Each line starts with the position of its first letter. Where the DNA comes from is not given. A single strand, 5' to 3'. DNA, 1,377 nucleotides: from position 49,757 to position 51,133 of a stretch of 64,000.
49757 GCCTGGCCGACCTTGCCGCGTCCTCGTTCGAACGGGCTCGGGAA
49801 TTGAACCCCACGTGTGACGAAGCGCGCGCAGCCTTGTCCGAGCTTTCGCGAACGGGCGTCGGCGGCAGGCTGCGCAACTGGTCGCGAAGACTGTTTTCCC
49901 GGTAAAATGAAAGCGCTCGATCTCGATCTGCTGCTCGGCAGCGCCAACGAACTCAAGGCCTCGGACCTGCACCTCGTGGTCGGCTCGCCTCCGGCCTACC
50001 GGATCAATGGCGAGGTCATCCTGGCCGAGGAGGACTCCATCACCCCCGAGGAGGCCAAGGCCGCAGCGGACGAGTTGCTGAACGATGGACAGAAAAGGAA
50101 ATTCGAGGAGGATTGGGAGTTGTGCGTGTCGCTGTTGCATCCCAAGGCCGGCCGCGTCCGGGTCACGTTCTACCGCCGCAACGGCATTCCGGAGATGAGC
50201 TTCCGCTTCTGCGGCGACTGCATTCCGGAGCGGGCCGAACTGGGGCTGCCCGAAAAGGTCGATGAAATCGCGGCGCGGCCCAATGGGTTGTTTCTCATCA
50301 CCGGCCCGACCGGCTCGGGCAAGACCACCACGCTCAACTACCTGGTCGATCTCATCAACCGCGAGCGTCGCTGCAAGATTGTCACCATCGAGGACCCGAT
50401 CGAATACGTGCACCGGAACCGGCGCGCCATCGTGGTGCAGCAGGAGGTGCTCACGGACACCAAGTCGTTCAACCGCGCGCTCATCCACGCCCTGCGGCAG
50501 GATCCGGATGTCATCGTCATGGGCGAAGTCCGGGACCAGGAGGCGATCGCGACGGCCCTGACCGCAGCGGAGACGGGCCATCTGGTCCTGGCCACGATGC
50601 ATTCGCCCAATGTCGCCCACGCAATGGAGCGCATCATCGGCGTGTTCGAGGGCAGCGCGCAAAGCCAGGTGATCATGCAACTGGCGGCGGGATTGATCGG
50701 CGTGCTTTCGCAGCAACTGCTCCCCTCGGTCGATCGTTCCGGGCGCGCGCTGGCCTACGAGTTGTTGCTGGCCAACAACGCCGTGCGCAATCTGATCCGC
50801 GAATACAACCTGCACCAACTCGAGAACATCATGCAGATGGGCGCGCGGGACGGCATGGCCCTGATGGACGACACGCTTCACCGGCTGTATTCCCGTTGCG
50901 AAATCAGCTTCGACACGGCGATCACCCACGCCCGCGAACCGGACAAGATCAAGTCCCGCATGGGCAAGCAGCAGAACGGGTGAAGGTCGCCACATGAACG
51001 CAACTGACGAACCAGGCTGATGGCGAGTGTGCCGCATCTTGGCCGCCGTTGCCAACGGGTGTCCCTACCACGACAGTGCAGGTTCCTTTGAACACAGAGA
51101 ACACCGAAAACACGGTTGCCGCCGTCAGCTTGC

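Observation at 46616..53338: Candidate undescribed module: ECF sigma, small acidic protein, Ycf46-like AAA+, TPR protein, orphan PilT ATPase and two paralogous membrane/TPR proteins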

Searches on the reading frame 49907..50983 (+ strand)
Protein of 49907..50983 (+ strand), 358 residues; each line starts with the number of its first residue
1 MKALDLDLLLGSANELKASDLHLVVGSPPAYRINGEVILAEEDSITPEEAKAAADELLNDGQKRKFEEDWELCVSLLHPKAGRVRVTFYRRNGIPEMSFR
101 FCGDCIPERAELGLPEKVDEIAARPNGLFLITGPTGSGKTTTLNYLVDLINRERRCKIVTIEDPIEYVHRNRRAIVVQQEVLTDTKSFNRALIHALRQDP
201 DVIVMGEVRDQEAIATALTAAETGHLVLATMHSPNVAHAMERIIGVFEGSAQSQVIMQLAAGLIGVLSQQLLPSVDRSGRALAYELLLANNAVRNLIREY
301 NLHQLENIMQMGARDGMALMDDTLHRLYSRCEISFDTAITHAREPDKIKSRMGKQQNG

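Call 6: search_protein_families(library=pfam, max_evalue=0.01, proteins=[window:49907-50980:+])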
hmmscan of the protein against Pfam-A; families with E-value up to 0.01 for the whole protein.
seq(358 aa): 17 families
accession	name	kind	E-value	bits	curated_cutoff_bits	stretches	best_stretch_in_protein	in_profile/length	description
PF00437.27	T2SSE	-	8.1e-44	150.2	24.9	1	117-275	133-281/370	Type II/IV secretion system protein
PF13401.12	AAA_22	-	1.3e-06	29.2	27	1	126-202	5-64/130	AAA domain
PF13604.12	AAA_30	-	3.1e-05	24.2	27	1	118-153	10-45/191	AAA domain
PF13238.12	AAA_18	-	0.0001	23.2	29.4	1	130-243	2-92/128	AAA domain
PF13476.12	AAA_23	-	0.00015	22.9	27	1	126-144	19-37/201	AAA domain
PF13245.12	AAA_19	-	0.0002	22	25.1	1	123-182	8-61/134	AAA domain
PF13191.12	AAA_16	-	0.00024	22.1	32.6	1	124-167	23-66/167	AAA ATPase domain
PF20720.3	nSTAND3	-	0.00035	20.7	27.2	1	126-178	17-71/155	Novel STAND NTPase 3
PF00005.33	ABC_tran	-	0.00083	20.4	25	1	126-218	11-89/137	ABC transporter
PF13555.12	AAA_29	-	0.00083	19.5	27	1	120-143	16-39/61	P-loop containing region of AAA domain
PF25199.1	nSTAND_NTPase5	-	0.00086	19.6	34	1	123-167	38-82/145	Novel STAND NTPase 5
PF02492.25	cobW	-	0.0014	18.6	20.7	1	129-160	3-34/180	CobW/HypB/UreG, nucleotide-binding domain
PF03266.21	NTPase_1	-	0.0015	18.9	23.9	0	129-153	2-26/168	NTPase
PF06745.19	ATPase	-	0.0015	18.4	26.6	1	128-189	21-84/231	KaiC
PF01935.23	DUF87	-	0.0038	17.8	23.2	1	129-171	26-68/220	Helicase HerA, central domain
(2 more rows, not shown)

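Call 7: search_protein_families(library=ncbifam, max_evalue=0.01, proteins=[window:49907-50980:+])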
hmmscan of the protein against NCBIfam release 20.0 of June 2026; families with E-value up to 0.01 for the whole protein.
seq(358 aa): 34 families (the best 25 are shown)
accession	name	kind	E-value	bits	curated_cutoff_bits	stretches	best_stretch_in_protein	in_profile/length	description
TIGR01420.1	pilT_fam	subfamily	3.6e-115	384.9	319.1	1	6-346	2-342/343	PilT/PilU family type 4a pilus ATPase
TIGR02533.1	type_II_gspE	equivalog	1.8e-35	122.6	630.25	1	116-271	233-378/486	type II secretion system ATPase GspE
NF041000.1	ATPase_ComGA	equivalog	1.9e-35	122.2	300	1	117-273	119-266/267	competence type IV pilus ATPase ComGA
TIGR02525.1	plasmid_TraJ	equivalog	3.3e-34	118.4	368.3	1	86-310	109-335/372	plasmid transfer ATPase TraJ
TIGR02524.1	dot_icm_DotB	equivalog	1.2e-32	113.5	463.3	1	106-309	114-321/358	Dot/Icm type IV secretion system ATPase DotB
NF053534.1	T4PilAsmATPsTfpB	equivalog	1.1e-31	109.9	850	1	117-307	327-504/584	type IV pilus assembly ATPase TfpB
TIGR02538.1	type_IV_pilB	equivalog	1.2e-31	110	675.65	1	121-257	311-445/564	type IV-A pilus assembly ATPase PilB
NF007755.0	PRK10436.1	equivalog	1.9e-29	102.7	617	1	118-243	211-332/465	type II secretion system protein GspE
NF058587.1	archaellum_moto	equivalog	7.6e-20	71.1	550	1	130-245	279-395/527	archaellum flagellar ATPase motor FlaI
TIGR02782.1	TrbB_P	equivalog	1e-16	61.1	304.55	1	120-253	132-262/303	P-type conjugative transfer ATPase TrbB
TIGR02788.1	VirB11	equivalog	1.8e-16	60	249.95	1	129-253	147-272/308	P-type DNA transfer ATPase VirB11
TIGR03819.1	heli_sec_ATPase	hypoth_equivalog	1.5e-13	50.7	373.15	1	128-267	180-323/340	TadA family conjugal transfer-associated ATPase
NF010407.0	PRK13833.1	subfamily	1.6e-13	50.8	499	1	129-281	147-291/323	conjugal transfer protein TrbB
NF010425.0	PRK13851.1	equivalog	1.2e-12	47.4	461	1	129-257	165-294/344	type IV secretion system protein VirB11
NF053672.1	bindosome_BasE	exception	5.5e-12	45.2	1000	1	129-250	273-395/512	bindosome assembly system ATPase subunit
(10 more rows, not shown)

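Call 30: search_protein_families(library=padloc, max_evalue=0.001, proteins=[window:49907-50983:+])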
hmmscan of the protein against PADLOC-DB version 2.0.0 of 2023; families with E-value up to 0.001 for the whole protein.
window:49907-50983:+ (358 aa): 2 families
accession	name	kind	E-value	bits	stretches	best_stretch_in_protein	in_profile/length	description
PDLC04140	mad8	-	7.9e-07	26.9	1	124-214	25-70/314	mads_8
PDLC04135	mad3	-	0.00012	19.7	0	126-145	22-41/374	mads_3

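Call 33: search_solved_structures(query=window:49907-50983:+, max_evalue=1e-20)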
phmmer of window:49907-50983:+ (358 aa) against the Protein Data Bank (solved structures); distinct sequences matched with E-value up to 1e-20: 20.
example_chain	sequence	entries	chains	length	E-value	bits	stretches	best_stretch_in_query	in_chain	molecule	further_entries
2ewv_A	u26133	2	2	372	3.4e-83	282.9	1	9-349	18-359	twitching motility protein PilT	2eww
2gsz_A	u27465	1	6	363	4.5e-83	282.5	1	10-349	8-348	twitching motility protein PilT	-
5zfq_A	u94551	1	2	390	5.8e-83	282.1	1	17-356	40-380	Twitching motility pilus retraction protein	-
6ojx_A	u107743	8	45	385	5.8e-80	272.2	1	17-351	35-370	Twitching motility pilus retraction ATPase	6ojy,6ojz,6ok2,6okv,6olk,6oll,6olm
5fl3_A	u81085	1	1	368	7e-75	255.5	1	12-350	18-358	PILI RETRACTION PROTEIN PILT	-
9n32_A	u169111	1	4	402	5.1e-69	236.3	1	7-349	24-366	PilU protein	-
3jvu_A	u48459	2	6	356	1.4e-68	234.8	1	6-347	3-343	Twitching mobility protein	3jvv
2eyu_A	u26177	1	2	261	4.3e-67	229.9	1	106-349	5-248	twitching motility protein PilT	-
10my_A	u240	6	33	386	4.9e-62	213.3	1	15-344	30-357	PilT/PilU family type 4a pilus ATPase | Twitching motility protein PilT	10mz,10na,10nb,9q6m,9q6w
6geb_A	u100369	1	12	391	1.6e-27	99.9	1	96-308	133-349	DotB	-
5it5_F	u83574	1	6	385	1.6e-26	96.6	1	106-274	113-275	ATP binding motif-containing protein PilF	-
5oiu_A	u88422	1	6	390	1.6e-26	96.6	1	106-274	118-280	Type IV pilus assembly protein PilF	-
6ejf_A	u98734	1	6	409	1.8e-26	96.4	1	106-274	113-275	Type IV pilus assembly protein PilF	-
6f8l_G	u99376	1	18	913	8.1e-26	94.3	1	106-274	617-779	Type IV pilus assembly protein PilF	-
6gef_A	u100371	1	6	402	2e-24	89.7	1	109-278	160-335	Type IV secretion system protein DotB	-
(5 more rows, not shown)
